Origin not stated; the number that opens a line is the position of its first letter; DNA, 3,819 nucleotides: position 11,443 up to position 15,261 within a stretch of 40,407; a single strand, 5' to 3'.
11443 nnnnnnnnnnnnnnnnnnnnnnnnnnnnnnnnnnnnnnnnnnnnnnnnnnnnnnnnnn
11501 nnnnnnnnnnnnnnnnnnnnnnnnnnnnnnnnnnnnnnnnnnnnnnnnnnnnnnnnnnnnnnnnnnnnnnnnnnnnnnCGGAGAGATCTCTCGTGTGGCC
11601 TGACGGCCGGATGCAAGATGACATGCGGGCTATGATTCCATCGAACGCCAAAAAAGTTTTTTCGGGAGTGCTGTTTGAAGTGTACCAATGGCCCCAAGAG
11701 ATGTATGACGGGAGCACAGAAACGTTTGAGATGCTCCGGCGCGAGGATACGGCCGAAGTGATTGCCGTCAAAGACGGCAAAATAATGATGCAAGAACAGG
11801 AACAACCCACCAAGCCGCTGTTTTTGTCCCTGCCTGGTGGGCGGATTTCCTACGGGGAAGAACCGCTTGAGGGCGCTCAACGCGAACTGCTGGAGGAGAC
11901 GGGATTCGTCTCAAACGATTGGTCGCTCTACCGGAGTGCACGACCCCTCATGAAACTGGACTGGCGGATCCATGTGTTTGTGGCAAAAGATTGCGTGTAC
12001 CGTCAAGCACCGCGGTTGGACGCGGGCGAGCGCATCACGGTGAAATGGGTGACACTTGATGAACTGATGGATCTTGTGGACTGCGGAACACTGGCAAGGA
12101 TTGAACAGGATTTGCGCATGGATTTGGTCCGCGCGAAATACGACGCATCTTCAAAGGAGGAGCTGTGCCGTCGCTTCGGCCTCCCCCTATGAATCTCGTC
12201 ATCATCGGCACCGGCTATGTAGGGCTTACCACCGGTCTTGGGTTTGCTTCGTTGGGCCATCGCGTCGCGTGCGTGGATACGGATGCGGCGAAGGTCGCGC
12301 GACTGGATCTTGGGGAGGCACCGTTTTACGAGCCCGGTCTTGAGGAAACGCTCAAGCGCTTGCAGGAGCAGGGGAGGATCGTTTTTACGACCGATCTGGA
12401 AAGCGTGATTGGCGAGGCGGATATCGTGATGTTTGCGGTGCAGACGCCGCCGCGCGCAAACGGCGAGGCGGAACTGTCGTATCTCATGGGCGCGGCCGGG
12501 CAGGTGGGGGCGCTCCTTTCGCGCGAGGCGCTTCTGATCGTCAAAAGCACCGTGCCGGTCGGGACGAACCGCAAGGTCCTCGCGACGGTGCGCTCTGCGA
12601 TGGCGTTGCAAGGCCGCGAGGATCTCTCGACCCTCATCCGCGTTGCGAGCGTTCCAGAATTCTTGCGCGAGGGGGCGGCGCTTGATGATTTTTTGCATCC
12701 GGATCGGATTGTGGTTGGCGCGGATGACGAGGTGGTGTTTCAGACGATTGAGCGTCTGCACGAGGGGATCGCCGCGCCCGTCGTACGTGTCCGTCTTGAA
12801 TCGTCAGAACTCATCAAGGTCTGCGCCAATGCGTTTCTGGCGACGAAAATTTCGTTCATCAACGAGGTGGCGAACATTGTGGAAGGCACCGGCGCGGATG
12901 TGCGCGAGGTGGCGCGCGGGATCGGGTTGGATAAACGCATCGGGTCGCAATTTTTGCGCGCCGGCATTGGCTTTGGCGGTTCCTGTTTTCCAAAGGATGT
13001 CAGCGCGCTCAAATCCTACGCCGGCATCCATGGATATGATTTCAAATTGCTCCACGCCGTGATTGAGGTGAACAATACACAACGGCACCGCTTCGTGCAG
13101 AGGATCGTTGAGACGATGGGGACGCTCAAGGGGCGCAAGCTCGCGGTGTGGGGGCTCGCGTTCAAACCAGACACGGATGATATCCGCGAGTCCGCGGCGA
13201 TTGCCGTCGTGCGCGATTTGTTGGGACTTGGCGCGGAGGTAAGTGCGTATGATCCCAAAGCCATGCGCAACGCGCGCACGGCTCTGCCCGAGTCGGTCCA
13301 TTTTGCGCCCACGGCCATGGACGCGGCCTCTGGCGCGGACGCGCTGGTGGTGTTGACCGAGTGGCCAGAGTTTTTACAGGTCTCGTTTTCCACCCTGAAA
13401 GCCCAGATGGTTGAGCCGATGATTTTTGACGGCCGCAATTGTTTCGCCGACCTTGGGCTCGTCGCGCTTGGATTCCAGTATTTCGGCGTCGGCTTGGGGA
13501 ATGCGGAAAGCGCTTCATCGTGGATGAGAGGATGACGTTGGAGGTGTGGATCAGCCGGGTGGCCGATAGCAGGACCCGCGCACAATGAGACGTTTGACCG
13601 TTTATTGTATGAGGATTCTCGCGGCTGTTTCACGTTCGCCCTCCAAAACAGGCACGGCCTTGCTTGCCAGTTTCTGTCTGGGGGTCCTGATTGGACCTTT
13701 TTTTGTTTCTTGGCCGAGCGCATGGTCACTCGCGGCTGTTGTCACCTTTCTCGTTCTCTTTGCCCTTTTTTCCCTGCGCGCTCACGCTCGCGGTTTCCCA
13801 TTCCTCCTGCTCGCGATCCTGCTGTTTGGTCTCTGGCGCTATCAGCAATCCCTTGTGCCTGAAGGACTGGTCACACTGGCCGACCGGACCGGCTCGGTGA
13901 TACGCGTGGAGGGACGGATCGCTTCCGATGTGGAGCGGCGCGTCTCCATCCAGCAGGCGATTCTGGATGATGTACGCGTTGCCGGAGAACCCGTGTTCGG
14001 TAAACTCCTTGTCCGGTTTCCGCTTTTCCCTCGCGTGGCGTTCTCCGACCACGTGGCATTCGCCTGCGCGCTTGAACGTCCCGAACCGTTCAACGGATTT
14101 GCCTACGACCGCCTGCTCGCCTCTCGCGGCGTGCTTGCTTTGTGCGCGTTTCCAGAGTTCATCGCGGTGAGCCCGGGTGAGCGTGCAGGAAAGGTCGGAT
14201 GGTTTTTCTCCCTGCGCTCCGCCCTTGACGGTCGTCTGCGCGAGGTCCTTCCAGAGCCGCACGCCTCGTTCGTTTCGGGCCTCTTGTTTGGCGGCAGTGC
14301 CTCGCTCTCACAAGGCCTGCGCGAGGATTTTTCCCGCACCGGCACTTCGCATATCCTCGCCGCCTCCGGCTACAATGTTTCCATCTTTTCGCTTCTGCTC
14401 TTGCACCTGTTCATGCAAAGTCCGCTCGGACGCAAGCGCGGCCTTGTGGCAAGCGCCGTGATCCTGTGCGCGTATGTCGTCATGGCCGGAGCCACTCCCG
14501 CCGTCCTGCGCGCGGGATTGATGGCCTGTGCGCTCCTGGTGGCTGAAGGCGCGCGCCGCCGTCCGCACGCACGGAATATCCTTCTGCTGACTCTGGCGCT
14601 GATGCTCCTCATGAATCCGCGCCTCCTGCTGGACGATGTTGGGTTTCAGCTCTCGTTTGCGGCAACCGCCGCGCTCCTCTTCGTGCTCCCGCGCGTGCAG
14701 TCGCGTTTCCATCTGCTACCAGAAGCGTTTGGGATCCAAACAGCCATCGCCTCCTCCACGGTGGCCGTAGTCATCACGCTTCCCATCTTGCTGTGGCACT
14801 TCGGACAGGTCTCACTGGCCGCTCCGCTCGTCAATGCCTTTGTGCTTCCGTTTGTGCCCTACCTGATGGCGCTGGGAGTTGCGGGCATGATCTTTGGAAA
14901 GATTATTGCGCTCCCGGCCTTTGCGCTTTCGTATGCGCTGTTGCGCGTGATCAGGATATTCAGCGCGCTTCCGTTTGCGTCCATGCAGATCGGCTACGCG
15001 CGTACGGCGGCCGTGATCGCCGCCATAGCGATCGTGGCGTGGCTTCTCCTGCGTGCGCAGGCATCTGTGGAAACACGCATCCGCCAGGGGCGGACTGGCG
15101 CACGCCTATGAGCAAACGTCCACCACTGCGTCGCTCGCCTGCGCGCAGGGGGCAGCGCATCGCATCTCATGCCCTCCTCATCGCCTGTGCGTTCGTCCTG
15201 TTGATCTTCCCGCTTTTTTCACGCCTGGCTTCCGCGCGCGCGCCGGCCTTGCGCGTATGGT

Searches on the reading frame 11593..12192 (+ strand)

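Call 14: search_protein_families(library=pfam, proteins=[window:11593-12192:+])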
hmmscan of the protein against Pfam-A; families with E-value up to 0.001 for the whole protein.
window:11593-12192:+ (199 aa): 1 family
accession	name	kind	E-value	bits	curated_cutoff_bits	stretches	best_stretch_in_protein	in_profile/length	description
PF00293.34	NUDIX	-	2.6e-15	57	21.1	1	57-158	9-118/134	NUDIX domain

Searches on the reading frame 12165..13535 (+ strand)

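Call 14: search_protein_families(library=pfam, proteins=[window:12165-13535:+])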
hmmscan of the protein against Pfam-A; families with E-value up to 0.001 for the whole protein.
window:12165-13535:+ (456 aa): 3 families
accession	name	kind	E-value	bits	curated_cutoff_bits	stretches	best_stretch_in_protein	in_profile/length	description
PF03721.20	UDPG_MGDP_dh_N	-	3.1e-52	177.3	27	1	9-195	1-184/187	UDP-glucose/GDP-mannose dehydrogenase family, NAD binding domain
PF00984.24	UDPG_MGDP_dh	-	9.3e-36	122.3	25.4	1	212-304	1-93/94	UDP-glucose/GDP-mannose dehydrogenase family, central domain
PF03720.21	UDPG_MGDP_dh_C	-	5.8e-34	117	30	1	327-427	1-101/103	UDP-glucose/GDP-mannose dehydrogenase family, UDP binding domain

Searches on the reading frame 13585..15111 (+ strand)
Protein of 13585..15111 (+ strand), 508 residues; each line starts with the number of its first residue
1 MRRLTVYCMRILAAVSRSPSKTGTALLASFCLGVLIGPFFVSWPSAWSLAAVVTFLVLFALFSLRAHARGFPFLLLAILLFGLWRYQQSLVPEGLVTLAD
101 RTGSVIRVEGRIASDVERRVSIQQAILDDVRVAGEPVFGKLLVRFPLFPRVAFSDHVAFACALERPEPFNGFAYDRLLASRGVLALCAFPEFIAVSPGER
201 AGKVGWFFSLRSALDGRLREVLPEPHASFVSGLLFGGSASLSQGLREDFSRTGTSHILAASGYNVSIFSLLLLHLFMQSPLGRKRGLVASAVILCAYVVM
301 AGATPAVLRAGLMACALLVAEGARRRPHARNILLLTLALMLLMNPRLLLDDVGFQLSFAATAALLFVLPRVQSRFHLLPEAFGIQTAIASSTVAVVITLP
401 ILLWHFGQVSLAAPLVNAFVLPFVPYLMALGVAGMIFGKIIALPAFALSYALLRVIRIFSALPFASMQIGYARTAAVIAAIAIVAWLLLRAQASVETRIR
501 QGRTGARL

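Call 15: search_protein_families(library=pfam, proteins=[window:13585-15111:+])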
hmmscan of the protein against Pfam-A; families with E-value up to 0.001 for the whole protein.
window:13585-15111:+ (508 aa): 2 families
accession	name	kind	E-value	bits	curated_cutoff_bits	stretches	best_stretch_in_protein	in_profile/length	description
PF03772.21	Competence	-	2.4e-46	158.7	23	1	233-491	1-267/270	Competence protein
PF13567.11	DUF4131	-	2.8e-11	43.8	31.6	1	43-185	3-155/165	Domain of unknown function (DUF4131)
